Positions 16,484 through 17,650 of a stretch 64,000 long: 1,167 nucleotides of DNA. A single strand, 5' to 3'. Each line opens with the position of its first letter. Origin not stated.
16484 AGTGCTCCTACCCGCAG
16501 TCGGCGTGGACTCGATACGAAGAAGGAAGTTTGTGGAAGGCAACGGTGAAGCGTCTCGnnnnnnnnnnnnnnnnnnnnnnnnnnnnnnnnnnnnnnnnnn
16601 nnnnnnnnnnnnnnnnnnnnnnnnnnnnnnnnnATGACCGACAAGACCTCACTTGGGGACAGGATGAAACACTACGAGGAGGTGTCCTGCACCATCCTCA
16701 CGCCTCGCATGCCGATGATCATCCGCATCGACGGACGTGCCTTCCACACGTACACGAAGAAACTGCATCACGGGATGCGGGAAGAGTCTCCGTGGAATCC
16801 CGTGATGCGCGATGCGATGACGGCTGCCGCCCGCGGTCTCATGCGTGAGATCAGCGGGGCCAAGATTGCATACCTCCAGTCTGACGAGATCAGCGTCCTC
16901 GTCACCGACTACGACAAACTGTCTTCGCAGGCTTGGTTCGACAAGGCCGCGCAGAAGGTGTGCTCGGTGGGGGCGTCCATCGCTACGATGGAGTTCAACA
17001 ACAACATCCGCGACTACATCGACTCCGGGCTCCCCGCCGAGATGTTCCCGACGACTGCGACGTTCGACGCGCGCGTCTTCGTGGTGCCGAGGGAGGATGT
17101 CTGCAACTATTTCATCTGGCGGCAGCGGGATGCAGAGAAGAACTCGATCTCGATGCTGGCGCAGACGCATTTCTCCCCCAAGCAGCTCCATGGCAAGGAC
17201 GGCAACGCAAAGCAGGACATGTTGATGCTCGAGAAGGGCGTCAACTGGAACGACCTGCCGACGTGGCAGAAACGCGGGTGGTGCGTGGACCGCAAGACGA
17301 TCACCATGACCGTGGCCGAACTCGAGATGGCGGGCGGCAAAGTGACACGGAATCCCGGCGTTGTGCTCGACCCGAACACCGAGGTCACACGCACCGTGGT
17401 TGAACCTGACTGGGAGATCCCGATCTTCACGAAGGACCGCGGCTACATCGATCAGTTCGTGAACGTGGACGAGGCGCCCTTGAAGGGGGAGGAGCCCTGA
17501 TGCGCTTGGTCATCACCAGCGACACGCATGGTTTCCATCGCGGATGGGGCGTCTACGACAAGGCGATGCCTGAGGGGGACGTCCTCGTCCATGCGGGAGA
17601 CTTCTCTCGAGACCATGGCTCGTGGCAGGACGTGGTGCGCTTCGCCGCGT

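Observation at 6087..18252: Coherent RNA/tRNA end-healing and sealing toolkit: RtcB ligase, two calcineurin-type phosphoesterases, Thg1-like 3'-5' polymerase, putative Pol-beta nucleotidyltransferase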

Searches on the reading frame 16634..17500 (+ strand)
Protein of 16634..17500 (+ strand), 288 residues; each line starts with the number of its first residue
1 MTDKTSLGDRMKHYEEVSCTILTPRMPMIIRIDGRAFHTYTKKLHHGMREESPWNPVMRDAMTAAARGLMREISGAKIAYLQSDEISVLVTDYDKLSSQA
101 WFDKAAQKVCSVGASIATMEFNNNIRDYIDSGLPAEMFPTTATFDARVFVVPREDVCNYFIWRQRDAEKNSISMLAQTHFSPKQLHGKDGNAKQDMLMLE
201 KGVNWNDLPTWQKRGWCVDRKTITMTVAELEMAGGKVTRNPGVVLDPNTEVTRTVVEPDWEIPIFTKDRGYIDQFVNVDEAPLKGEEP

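Call 4: search_protein_families(library=pfam, proteins=[window:16634-17500:+], max_evalue=0.01)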
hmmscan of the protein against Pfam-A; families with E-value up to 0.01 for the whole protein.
window:16634-17500:+ (288 aa): 2 families
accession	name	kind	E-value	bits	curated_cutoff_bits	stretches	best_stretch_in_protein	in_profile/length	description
PF04446.17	Thg1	-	1.1e-27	97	29.2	1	9-152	2-130/130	tRNAHis guanylyltransferase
PF14413.11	Thg1C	-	0.0017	19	26.3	0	156-226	3-83/116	Thg1 C terminal domain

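Call 5: search_protein_families(library=phrogs, proteins=[window:16634-17500:+], max_evalue=0.001)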
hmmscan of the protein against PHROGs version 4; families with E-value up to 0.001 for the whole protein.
window:16634-17500:+ (288 aa): 1 family
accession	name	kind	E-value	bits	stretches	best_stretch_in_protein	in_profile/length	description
phrog_4717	-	DNA, RNA and nucleotide metabolism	1.7e-87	294.3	1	4-279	2-242/250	tRNA-His guanylyltransferase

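Call 8: search_dna_similar(query=window:16634-17500:+, collection=phages, mode=protein, max_rows=30)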
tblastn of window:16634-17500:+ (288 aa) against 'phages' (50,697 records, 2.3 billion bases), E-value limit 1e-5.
Records with a match: 162; places in all: 163; records where one place covers at least 80% of the query: 85.
Best place of each record, by identity: <60% 162.
By first word of the organism name: Bacillus 44; Prevotella 15; Caulobacter 13; Mycobacterium 11; Brevundimonas 7; Erwinia 7; Aeromonas 6; Vibrio 6; Burkholderia 5; uncultured 4; and 20 more.
By host as written in the record: - 17; Prevotella sp. 15; Bacillus cereus 14; Caulobacter vibrioides CB15 13; Mycobacterium smegmatis mc2 155 8; Brevundimonas pondensis LVF1 6; Bacillus sp. 5; Burkholderia cenocepacia 4; and 50 more.
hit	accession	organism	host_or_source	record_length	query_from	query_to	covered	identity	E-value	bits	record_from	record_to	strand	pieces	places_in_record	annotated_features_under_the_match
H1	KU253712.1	Bacillus phage Eldridge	Bacillus megaterium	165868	1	276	96%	48.6%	6e-69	237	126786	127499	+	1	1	tRNA-His guanylyltransferase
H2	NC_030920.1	Bacillus phage Eldridge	Bacillus megaterium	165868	1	276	96%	48.6%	6e-69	237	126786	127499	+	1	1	tRNA-His guanylyltransferase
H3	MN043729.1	Bacillus phage vB_BmeM-Goe8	Bacillus megaterium DSM 319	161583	4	276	95%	48.5%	5e-71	243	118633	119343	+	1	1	putative tRNAHis guanylyltransferase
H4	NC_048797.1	Bacillus phage vB_BmeM-Goe8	Bacillus megaterium DSM 319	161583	4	276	95%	48.5%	5e-71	243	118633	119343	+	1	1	tRNA-His guanylyltransferase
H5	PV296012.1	Bacillus phage 0524phi7-1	Bacillus thuringiensis BtSerwer7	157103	6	287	98%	45.6%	6e-67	231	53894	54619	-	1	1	tRNA-His guanyltransferase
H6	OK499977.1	Bacillus phage vB_BanH_Emiliahah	Bacillus anthracis Sterne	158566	6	281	96%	46.2%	1e-66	230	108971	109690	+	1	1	putative tRNA-His guanylytransferase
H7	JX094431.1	Bacillus phage vB_BceM_Bc431v3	Bacillus cereus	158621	7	287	98%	45.0%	2e-62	218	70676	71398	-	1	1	orf143: putative tRNA-His guanylyltransferase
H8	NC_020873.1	Bacillus phage vB_BceM_Bc431v3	Bacillus cereus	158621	7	287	98%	45.0%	2e-62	218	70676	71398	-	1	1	orf143: tRNA-His guanylyltransferase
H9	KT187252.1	Bacillus phage PBC6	Bacillus cereus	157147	6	280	95%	45.7%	1e-66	230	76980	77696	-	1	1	putative tRNA-His guanylytransferase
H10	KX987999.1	Bacillus phage BCP12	Bacillus cereus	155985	6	280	95%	45.6%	2e-54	236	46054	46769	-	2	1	none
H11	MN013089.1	Bacillus phage vB_BspM_MarvelLand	Bacillus sp.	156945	6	281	96%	45.1%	1e-66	230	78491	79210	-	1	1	putative tRNA-His guanylytransferase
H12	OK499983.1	Bacillus phage vB_BanH_McCartney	Bacillus anthracis Sterne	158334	6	281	96%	45.1%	2e-66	229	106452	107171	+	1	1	putative tRNA-His guanylytransferase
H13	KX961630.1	Bacillus phage QCM8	-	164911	6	281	96%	45.1%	3e-66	229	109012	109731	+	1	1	tRNA-His guanylyltransferase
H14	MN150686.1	Bacillus phage BC-T25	Bacillus sp.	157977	6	280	95%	45.3%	7e-67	231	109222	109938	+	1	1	putative tRNA-His guanylyltransferase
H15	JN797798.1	Bacillus phage BCU4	Bacillus cereus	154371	6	280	95%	45.3%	1e-66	230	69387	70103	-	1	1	putative tRNA-His guanylyltransferase family protein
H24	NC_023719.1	Bacillus phage G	Bacillus megaterium str. ATCC 43725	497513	5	280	96%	44.9%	8e-70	239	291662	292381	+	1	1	378: tRNA-His guanylyltransferase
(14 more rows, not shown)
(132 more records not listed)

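Call 15: search_solved_structures(query=window:16634-17500:+, show_alignments=3, max_evalue=0.001)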
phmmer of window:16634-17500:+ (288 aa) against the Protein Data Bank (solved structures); distinct sequences matched with E-value up to 0.001: 6.
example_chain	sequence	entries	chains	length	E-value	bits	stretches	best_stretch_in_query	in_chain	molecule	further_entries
4kgk_A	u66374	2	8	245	4.7e-65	222.9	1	6-220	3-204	Thg1-like uncharacterized protein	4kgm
3otb_A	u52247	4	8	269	1.3e-12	50.9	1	28-230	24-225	tRNA(His) guanylyltransferase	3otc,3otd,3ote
7cv1_A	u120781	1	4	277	1.4e-12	50.7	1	28-230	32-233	Probable tRNA(His) guanylyltransferase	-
3wbz_A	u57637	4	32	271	6.5e-11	45.3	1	21-223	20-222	Likely histidyl tRNA-specific guanylyltransferase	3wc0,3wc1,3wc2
5axk_A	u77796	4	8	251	9.4e-10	41.5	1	26-270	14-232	tRNA(His)-5'-guanylyltransferase (Thg1) like protein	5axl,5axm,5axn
5xox_A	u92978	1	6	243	4.8e-09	39.1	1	20-223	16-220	tRNA(His) guanylyltransferase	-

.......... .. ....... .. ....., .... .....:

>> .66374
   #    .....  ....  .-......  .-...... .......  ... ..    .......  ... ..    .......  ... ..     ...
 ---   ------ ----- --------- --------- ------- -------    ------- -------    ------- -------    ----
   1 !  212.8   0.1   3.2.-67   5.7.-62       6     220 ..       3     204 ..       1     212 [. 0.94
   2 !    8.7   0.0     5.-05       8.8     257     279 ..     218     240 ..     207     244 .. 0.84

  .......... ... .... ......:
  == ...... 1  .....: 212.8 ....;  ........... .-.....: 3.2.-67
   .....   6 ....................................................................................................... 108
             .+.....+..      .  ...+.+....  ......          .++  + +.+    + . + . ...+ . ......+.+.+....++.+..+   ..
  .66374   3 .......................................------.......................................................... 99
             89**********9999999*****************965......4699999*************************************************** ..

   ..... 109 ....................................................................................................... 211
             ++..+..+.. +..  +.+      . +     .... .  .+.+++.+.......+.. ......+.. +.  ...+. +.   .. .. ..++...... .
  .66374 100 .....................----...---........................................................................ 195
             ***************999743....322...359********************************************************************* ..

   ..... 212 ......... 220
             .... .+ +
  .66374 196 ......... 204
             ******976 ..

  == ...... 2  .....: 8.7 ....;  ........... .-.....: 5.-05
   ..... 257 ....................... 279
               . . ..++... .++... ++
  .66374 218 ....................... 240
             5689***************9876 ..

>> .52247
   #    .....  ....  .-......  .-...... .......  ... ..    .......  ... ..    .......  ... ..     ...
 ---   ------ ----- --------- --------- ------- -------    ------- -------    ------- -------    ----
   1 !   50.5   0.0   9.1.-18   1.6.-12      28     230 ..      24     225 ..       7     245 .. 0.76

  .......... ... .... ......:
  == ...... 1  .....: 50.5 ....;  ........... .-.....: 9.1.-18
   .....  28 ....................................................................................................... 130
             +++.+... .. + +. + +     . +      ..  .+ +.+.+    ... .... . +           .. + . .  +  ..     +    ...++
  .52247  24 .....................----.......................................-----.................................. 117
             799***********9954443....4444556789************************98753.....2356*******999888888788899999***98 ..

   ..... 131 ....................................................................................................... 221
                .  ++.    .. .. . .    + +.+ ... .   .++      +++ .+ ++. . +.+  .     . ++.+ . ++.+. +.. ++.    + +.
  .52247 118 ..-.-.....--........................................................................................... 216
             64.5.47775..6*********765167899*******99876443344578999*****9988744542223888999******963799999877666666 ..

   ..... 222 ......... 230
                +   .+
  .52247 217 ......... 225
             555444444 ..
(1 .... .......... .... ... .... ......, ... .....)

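Call 18: search_protein_families(library=ncbifam, proteins=[window:16634-17500:+], max_evalue=0.01)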
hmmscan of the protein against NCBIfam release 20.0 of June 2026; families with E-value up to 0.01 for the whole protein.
window:16634-17500:+ (288 aa): 0 families

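Call 19: get_annotated_region(hit=H2, flank=4000)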
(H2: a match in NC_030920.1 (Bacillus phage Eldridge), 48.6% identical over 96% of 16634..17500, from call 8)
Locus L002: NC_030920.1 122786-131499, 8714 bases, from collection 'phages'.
description: Bacillus phage Eldridge, complete genome.
organism: Bacillus phage Eldridge (NCBI taxid 1776293)
taxonomy: Viruses; Duplodnaviria; Heunggongvirae; Uroviricota; Caudoviricetes; Herelleviridae; Bastillevirinae; Eldridgevirus; Eldridgevirus eldridge
host: Bacillus megaterium; source: -; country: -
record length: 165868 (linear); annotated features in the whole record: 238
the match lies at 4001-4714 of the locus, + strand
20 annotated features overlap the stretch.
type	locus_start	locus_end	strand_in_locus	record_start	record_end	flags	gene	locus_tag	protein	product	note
CDS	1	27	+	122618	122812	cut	-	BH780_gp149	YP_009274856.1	hypothetical protein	-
CDS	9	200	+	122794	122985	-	-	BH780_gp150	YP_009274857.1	hypothetical protein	-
CDS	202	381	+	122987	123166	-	-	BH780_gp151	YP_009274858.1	hypothetical protein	-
CDS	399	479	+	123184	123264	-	-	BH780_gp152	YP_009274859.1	hypothetical protein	-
CDS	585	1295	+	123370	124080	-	-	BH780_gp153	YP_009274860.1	hypothetical protein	-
CDS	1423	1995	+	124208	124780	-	-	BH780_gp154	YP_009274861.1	hypothetical protein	-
CDS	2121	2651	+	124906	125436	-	-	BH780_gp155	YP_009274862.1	hypothetical protein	-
CDS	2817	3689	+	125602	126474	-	-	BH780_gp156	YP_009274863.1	hypothetical protein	-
CDS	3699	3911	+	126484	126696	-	-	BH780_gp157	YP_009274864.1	hypothetical protein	-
CDS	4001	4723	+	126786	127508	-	-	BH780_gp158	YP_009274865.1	tRNA-His guanylyltransferase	-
CDS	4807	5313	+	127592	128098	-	-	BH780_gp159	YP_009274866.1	DNA binding protein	-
CDS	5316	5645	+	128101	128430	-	-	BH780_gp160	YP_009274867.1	hypothetical protein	-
CDS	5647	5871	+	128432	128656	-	-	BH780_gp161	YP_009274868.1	hypothetical protein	-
CDS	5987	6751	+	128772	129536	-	-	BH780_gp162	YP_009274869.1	hypothetical protein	-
CDS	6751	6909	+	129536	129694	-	-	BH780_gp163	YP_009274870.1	hypothetical protein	-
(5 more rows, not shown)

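Call 20: get_annotated_region(hit=H24, flank=4000)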
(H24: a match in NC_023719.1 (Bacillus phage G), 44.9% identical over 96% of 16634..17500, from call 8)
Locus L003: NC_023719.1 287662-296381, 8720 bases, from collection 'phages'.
description: Bacillus phage G, complete genome.
organism: Bacillus phage G (NCBI taxid 2884420)
taxonomy: Viruses; Duplodnaviria; Heunggongvirae; Uroviricota; Caudoviricetes; Donellivirus; Donellivirus gee
host: Bacillus megaterium str. ATCC 43725; source: soil; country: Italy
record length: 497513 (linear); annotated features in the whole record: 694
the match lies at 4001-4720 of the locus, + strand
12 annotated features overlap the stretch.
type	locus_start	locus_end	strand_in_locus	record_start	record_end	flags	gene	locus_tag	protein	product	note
CDS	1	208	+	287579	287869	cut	374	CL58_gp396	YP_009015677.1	gp374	-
CDS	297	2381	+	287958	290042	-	375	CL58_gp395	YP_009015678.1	gp375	SbcC-like nuclease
CDS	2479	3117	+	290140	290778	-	376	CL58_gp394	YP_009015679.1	gp376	-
CDS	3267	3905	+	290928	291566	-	377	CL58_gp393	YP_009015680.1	single strand DNA binding protein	-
CDS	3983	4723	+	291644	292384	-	378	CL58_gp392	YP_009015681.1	tRNA-His guanylyltransferase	putative tRNA-His guanylyltransferase; Thg1 superfamily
CDS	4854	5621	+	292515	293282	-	379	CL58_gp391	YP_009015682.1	gp379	-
CDS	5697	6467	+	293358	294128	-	380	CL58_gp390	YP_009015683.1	gp380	-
CDS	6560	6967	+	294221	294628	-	381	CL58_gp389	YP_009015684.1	gp381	HNH endonuclease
CDS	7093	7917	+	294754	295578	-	382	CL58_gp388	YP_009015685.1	guanylate kinase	-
CDS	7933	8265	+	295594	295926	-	383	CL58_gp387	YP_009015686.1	gp383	-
CDS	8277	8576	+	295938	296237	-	384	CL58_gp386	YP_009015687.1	gp384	-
CDS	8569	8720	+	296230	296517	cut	385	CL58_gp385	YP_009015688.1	gp385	-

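Call 21: find_related_loci(query=window:16634-17500:+, collection=viral_contigs, flank=10000)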
Query window:16634-17500:+ (288 aa) in viral_contigs; peptide patterns used: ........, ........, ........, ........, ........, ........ (x = any residue, [..] = any of these).
82 stretches matched a pattern; 80 encode a relative of the query (tblastn E <= 1e-3); 80 distinct loci.
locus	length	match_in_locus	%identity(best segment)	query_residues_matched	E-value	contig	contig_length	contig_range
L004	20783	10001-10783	48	3-273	1e-75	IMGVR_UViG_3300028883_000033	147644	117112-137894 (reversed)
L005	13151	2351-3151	45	1-276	1e-73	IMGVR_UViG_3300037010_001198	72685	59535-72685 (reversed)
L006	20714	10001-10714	46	6-272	3e-72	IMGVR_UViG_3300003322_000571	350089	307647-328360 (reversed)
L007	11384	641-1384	45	6-280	2e-71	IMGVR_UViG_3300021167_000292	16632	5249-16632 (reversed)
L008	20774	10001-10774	41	3-280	3e-67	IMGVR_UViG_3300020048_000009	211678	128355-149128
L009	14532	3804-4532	46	1-280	1e-65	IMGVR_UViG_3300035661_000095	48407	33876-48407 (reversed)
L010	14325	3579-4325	43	6-281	2e-60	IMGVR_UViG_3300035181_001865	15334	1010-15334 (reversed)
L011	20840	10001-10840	42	6-276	2e-59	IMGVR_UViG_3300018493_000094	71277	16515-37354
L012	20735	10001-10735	41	6-286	7e-59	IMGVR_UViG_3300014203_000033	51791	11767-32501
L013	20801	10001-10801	40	4-281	1e-58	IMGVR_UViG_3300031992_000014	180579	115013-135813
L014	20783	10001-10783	40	10-280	2e-58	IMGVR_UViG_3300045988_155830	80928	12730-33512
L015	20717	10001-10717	40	6-279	3e-57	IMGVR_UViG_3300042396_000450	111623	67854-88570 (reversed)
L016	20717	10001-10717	40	6-279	3e-57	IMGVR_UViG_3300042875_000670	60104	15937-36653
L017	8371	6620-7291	42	1-218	1e-56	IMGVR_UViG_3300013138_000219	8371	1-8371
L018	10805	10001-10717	40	6-279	1e-56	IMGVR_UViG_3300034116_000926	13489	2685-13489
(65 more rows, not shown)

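Call 49: find_related_loci(query=window:16634-17500:+, collection=genome_contigs, flank=10000)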
Query window:16634-17500:+ (288 aa) in genome_contigs; peptide patterns used: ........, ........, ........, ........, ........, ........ (x = any residue, [..] = any of these).
49 stretches matched a pattern; 21 encode a relative of the query (tblastn E <= 1e-3); 21 distinct loci.
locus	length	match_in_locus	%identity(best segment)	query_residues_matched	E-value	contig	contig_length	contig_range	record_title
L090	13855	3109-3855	46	3-276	2e-70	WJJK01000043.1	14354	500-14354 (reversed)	MAG: Candidatus Altiarchaeales archaeon isolate RBin_358 k141_679261, whole genome shotgun sequence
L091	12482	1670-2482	40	3-280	1e-61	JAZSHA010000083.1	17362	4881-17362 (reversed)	MAG: Oscillospiraceae bacterium isolate T1900044576_TS20190042.MAGScoT_cleanbin_000063 SGB_502_k141_360612, whole genome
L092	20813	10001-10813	40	3-280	1e-61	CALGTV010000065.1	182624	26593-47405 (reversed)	MAG TPA_asm: uncultured Ruminococcus sp. isolate SRR6425804_bin.29_CONCOCT_v1.1_MAG genome assembly, contig: ERZ1767513.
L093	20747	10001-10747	38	1-273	7e-56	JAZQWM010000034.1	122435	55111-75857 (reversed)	MAG: Eubacteriales bacterium isolate T1900045166_TC20190160.MAGScoT_cleanbin_000006 SGB_5139_k141_1083896, whole genome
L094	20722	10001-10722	42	4-280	5e-56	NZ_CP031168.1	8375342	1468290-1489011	Paenibacillus sp. H1-7 chromosome, complete genome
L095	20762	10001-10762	40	4-274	2e-53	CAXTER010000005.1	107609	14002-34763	MAG TPA_asm: uncultured Armatimonadales bacterium isolate private_T1868_metawrap_bin.4 genome assembly, contig: private_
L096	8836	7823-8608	42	4-272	9e-52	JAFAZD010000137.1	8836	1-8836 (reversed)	MAG: Armatimonadota bacterium isolate CP_BM_RX_R8_32 BM_RX_R8_k147_513008, whole genome shotgun sequence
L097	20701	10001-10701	46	1-276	1e-53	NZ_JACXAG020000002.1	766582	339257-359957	Polycladospora coralii strain IB182353 contig_2, whole genome shotgun sequence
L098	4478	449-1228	39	7-286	1e-47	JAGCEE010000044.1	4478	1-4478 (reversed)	MAG: Clostridia bacterium isolate RGIG9710 Yak_Omasum-3__c208507, whole genome shotgun sequence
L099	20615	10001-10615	45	1-222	2e-45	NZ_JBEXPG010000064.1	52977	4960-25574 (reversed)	Streptomyces sp. NPDC006512 NPDC006512_17_B8.ctg-0064, whole genome shotgun sequence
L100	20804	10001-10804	35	6-280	3e-44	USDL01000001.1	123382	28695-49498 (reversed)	uncultured Clostridium sp. isolate UMGS1616 genome assembly, contig: NODE_58_length_123382_cov_9.133004, whole genome sh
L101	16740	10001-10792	36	3-288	4e-42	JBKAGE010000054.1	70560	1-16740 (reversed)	MAG: Bradymonadia bacterium isolate Ske_MAG24 Ske_MAG24_0054, whole genome shotgun sequence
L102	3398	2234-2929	41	7-246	1e-40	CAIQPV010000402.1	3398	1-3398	MAG: uncultured Nitrosomonadales bacterium isolate AlinenLipids_bin-3794 genome assembly, contig: bin-3794:402/715, whol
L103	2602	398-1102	41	4-246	6e-41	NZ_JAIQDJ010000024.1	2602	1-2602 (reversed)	Thermomonas beijingensis strain RSS-23 RSS23_ctg024, whole genome shotgun sequence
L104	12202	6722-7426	41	4-246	8e-41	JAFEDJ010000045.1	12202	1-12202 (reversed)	MAG: Proteobacteria bacterium isolate SZAS-77 CK_MAG-7__45__length-12202, whole genome shotgun sequence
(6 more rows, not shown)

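Call 85: find_related_loci(query=A5, collection=viral_contigs, flank=10000)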
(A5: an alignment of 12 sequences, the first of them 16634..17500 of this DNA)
Query A5 (288 aa) in viral_contigs; peptide patterns used: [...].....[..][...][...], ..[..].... (x = any residue, [..] = any of these).
600 stretches matched a pattern (row limit reached: there are more); 589 encode a relative of the query (tblastn E <= 1e-3); the best 80 are kept; 80 distinct loci.
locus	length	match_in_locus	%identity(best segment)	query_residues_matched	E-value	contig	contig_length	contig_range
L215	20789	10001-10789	54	1-279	5e-99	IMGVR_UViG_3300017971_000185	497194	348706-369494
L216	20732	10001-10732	48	1-280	3e-80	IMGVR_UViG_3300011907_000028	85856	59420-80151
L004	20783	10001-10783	48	3-273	1e-75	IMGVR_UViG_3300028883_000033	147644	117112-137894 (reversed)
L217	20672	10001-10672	49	6-272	3e-75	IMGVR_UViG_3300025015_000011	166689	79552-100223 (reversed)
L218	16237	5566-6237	47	5-278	2e-74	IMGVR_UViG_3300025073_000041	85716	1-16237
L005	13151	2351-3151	45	1-276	1e-73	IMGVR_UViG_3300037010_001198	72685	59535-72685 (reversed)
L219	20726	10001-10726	45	7-284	3e-73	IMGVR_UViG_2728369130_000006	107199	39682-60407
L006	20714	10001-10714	46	6-272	3e-72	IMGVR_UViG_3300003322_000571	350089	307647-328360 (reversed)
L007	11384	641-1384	45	6-280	2e-71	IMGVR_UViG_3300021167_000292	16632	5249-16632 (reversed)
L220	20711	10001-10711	45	7-279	2e-71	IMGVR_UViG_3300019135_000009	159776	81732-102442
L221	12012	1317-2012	46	3-279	5e-71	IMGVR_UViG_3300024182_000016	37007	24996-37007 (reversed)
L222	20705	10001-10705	47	6-276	1e-70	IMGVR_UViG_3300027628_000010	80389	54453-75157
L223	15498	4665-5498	42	3-278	3e-69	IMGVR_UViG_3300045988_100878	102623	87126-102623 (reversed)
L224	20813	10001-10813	43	3-278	1e-69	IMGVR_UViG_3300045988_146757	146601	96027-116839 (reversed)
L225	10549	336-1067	45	6-287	3e-69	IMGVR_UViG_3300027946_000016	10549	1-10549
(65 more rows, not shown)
